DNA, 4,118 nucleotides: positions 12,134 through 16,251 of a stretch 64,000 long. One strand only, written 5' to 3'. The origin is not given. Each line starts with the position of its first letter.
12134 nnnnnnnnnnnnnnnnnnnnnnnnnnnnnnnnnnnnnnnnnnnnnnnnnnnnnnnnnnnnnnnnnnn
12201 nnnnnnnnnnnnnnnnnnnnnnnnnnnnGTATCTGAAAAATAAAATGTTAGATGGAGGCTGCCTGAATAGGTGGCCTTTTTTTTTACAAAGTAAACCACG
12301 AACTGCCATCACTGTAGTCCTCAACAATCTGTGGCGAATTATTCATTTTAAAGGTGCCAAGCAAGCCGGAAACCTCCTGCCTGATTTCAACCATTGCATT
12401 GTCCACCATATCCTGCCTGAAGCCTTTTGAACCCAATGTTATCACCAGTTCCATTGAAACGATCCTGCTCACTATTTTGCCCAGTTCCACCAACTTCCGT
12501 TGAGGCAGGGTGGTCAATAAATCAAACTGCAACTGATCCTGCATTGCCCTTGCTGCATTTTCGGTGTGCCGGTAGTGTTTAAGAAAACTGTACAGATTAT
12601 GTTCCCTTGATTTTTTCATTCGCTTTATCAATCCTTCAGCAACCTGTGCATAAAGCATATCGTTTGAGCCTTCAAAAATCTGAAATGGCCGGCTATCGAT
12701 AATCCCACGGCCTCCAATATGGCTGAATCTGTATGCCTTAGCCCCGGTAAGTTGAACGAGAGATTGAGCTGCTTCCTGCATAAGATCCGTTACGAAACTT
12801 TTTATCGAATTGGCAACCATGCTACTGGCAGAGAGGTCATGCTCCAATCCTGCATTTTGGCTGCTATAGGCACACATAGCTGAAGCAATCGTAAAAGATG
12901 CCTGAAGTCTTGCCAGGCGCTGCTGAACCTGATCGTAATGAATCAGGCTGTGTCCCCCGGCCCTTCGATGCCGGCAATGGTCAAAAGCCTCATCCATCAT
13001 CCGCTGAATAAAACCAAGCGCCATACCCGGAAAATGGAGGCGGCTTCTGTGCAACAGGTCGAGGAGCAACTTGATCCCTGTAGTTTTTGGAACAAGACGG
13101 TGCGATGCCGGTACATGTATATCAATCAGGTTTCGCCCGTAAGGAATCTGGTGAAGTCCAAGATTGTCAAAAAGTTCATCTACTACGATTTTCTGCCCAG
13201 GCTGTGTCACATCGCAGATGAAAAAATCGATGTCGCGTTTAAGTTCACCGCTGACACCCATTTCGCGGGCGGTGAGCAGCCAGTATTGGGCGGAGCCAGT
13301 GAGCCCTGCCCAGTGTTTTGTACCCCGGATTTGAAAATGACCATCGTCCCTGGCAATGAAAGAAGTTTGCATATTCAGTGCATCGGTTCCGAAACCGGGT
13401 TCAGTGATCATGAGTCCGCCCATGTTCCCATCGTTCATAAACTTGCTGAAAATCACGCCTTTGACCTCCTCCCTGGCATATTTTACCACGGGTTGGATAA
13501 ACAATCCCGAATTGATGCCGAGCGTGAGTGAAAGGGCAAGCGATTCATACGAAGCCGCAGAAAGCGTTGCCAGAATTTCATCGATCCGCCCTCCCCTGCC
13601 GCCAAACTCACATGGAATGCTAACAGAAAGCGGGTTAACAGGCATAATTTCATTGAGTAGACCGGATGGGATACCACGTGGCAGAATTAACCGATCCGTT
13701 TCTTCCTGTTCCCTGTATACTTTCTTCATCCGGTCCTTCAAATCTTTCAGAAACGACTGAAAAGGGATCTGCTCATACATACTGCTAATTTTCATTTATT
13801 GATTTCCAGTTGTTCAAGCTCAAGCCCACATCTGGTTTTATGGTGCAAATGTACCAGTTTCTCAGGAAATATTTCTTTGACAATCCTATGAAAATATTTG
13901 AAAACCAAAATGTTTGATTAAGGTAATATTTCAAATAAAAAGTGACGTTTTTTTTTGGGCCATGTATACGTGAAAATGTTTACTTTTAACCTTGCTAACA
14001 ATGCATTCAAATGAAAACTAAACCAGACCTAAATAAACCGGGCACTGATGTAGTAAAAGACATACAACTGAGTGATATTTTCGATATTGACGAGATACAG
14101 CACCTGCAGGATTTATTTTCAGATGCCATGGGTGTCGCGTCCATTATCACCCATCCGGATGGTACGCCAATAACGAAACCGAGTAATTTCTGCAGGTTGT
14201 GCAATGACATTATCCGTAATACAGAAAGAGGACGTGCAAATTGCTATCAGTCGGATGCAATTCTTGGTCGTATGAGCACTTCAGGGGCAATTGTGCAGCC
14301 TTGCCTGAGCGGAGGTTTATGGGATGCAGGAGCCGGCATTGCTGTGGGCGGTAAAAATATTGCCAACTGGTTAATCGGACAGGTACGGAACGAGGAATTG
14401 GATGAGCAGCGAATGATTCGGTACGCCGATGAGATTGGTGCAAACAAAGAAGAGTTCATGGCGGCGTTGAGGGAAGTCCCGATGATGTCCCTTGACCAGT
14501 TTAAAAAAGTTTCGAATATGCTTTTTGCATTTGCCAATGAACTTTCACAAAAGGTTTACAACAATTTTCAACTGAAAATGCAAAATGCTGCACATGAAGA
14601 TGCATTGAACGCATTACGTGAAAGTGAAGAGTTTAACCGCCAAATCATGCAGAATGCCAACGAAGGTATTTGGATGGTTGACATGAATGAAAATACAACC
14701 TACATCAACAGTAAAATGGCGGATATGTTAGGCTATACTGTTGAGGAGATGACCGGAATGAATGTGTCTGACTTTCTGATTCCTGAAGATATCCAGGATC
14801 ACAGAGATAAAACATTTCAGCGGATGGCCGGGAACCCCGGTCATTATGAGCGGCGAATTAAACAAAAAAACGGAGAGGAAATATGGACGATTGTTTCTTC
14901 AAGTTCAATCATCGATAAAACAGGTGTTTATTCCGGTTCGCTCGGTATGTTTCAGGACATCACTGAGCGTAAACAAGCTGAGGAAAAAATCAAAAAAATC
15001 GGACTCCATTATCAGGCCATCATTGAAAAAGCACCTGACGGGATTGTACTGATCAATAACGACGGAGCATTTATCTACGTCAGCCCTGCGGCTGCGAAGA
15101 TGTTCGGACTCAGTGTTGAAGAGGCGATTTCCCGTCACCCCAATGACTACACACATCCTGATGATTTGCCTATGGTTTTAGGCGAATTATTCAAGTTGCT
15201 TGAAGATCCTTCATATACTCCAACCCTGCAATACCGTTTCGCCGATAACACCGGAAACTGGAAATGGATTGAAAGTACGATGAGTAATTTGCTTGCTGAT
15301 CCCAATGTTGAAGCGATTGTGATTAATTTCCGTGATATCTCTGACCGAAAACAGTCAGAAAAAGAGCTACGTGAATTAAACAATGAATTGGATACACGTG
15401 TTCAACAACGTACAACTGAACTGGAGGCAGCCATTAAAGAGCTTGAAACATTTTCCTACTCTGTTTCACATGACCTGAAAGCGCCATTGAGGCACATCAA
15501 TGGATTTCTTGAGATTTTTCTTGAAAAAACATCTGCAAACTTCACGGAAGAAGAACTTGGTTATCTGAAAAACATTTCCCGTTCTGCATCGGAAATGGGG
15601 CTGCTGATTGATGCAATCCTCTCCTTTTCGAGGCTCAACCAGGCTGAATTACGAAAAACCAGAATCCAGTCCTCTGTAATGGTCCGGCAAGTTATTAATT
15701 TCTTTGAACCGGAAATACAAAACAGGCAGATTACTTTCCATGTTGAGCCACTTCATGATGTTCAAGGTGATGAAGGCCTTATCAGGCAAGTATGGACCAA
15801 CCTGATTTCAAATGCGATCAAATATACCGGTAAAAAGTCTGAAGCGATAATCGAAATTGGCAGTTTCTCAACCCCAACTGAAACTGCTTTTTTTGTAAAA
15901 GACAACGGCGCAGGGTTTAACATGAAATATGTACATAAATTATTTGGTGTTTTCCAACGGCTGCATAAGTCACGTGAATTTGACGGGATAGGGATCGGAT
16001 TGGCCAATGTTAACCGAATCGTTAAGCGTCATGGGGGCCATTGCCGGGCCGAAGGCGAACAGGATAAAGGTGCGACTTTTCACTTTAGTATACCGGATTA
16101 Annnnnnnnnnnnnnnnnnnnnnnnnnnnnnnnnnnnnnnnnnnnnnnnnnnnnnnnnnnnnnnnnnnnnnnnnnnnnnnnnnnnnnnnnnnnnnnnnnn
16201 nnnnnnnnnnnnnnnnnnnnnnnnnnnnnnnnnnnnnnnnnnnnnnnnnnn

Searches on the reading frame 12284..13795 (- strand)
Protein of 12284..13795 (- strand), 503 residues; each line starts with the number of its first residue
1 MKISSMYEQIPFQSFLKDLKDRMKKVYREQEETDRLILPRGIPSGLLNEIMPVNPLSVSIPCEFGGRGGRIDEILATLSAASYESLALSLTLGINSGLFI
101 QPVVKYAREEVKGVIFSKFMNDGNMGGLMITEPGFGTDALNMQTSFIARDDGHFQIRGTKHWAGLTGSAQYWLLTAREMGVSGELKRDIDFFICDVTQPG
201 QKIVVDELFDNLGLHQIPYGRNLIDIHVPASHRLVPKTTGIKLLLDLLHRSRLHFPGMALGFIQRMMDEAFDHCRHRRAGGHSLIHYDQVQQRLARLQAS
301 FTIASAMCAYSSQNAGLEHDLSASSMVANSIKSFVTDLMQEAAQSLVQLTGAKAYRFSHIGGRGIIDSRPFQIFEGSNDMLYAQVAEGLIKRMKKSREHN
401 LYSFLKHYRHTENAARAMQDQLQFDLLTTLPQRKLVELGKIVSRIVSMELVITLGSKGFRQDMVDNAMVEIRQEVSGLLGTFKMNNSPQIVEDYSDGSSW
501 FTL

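Call 6: search_protein_families(library=pfam, proteins=[window:12284-13795:-], max_evalue=0.001)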
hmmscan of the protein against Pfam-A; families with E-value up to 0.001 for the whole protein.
window:12284-13795:- (503 aa): 5 families
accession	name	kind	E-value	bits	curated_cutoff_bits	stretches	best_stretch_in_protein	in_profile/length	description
PF00441.29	Acyl-CoA_dh_1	-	5.2e-22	79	22.4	1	239-389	2-149/150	Acyl-CoA dehydrogenase, C-terminal domain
PF02770.24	Acyl-CoA_dh_M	-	1.1e-12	48.4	33.3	1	128-220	2-90/97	Acyl-CoA dehydrogenase, middle domain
PF08028.16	Acyl-CoA_dh_2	-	4.9e-05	24.1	22.7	1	258-356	6-111/134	Acyl-CoA dehydrogenase, C-terminal domain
PF02771.21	Acyl-CoA_dh_N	-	0.00027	21.7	22.9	0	42-113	32-103/113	Acyl-CoA dehydrogenase, N-terminal domain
PF22924.1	ACOX_C_alpha1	-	0.00088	19.5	27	0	283-389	47-168/169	Acyl-CoA oxidase, C-alpha1 domain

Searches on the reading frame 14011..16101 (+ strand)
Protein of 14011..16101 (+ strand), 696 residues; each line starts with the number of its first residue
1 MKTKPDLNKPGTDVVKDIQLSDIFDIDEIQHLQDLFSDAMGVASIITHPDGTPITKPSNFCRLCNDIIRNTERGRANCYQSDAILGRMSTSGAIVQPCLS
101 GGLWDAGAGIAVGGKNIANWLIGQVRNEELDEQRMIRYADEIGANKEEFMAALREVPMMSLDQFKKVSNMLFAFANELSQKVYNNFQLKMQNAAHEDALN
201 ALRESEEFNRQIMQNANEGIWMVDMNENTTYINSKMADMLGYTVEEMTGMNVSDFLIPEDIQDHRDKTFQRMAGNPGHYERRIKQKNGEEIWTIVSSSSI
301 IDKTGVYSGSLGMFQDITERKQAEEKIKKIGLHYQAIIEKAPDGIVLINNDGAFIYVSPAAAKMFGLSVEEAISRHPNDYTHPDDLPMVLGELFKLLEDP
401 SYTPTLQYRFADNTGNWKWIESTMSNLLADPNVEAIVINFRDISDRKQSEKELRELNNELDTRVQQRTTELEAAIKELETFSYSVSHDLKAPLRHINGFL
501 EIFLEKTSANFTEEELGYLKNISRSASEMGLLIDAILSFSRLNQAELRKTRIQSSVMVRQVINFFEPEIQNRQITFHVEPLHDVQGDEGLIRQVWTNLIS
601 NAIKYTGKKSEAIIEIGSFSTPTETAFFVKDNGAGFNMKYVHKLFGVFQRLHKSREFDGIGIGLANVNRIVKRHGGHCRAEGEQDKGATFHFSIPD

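Call 5: search_protein_families(library=pfam, proteins=[window:14011-16101:+], max_evalue=0.001)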
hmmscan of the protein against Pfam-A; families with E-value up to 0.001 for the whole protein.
window:14011-16101:+ (696 aa): 11 families
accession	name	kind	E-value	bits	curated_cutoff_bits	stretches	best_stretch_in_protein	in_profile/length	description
PF10114.15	PocR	-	1.1e-49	168.7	23.9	1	22-181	1-160/162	Sensory domain found in PocR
PF00989.32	PAS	-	1.7e-32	112.2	22.6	2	208-317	2-113/113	PAS fold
PF13426.13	PAS_9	-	1.4e-28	99.6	27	2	218-319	2-103/103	PAS domain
PF08447.18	PAS_3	-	1.2e-23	83.6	25.6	2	354-431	1-78/89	PAS fold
PF02518.31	HATPase_c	-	3.7e-21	76.1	26.4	1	586-695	1-108/111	Histidine kinase-, DNA gyrase B-, and HSP90-like ATPase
PF08448.16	PAS_4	-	7.4e-20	71.7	23.1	2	339-448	2-110/110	PAS fold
PF13188.13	PAS_8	-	1.1e-19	70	21.8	2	334-378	3-45/65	PAS domain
PF00512.31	HisKA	-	7e-10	39.3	26.9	1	479-544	3-65/66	His Kinase A (phospho-acceptor) domain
PF12860.13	PAS_7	-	5.6e-05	23.7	27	0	214-325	2-115/115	PAS fold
PF24820.1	Diguanyl_cycl_sensor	-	6.1e-05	23.4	28.1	0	213-301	2-87/109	Diguanylate cyclase-like sensor domain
PF13596.12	PAS_10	-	9.8e-05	23.4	22.1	0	212-318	4-106/106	PAS domain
